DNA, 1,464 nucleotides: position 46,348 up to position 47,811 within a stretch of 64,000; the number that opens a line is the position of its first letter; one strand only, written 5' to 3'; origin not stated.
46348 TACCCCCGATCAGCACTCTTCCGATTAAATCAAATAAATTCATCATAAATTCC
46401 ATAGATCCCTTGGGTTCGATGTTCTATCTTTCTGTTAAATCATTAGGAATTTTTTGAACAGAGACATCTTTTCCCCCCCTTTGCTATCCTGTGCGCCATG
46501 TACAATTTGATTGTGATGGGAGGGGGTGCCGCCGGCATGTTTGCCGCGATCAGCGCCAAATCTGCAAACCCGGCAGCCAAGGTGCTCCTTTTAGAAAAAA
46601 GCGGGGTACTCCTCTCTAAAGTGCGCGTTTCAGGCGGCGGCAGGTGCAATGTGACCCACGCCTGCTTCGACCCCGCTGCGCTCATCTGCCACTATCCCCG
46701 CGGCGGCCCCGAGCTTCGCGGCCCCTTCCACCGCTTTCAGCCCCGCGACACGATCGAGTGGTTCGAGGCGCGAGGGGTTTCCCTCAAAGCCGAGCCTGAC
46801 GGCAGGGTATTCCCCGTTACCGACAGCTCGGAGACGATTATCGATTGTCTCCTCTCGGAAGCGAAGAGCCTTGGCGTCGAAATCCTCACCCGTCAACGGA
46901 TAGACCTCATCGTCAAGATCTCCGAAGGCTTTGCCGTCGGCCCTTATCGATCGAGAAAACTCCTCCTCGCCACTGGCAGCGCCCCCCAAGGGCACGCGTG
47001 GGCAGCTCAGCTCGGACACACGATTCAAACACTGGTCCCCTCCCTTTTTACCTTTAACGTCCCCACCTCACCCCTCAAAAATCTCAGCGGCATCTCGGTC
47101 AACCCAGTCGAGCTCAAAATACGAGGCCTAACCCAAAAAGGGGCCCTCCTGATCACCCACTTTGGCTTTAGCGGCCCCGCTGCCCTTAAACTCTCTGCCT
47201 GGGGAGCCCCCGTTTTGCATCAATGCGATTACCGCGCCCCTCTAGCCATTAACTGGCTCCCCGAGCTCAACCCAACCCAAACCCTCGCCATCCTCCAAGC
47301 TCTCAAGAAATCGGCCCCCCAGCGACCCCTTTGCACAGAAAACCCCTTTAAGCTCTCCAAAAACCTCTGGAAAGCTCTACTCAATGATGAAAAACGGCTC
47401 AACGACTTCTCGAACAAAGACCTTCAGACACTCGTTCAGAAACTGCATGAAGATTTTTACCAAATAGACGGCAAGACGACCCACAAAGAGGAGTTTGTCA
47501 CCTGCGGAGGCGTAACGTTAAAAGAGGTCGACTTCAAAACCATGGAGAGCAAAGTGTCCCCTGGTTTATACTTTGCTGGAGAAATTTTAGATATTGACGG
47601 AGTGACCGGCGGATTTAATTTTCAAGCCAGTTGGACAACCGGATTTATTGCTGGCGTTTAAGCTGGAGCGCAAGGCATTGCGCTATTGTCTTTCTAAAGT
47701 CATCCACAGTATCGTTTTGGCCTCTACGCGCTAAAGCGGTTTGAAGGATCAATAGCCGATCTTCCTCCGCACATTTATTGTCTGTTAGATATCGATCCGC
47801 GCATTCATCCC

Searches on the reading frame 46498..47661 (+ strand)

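Call 47: search_protein_families(library=pfam, proteins=[window:46498-47661:+], max_evalue=0.01)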
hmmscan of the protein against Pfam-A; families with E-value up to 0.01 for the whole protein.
window:46498-47661:+ (387 aa): 7 families
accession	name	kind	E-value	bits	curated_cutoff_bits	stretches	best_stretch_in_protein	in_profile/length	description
PF03486.20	HI0933_like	-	4.7e-72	242.8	50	1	3-386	2-242/244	HI0933-like protein Rossmann domain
PF22780.1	HI0933_like_1st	-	8.7e-27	94.4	27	1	180-334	1-165/165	HI0933-like protein barrel and H2TH domain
PF00890.30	FAD_binding_2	-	4.4e-06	26.6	20.4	1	4-51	2-47/414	FAD binding domain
PF01134.28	GIDA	-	0.00024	20.7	22.1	0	347-387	347-381/391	Glucose inhibited division protein A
PF01266.30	DAO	-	0.00026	21.1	27.9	0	116-176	153-217/353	FAD dependent oxidoreductase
PF12831.13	FAD_oxidored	-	0.0007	19.4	27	1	4-38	2-34/416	FAD dependent oxidoreductase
PF07992.20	Pyr_redox_2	-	0.0049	16.8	26.1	0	2-106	1-58/291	Pyridine nucleotide-disulphide oxidoreductase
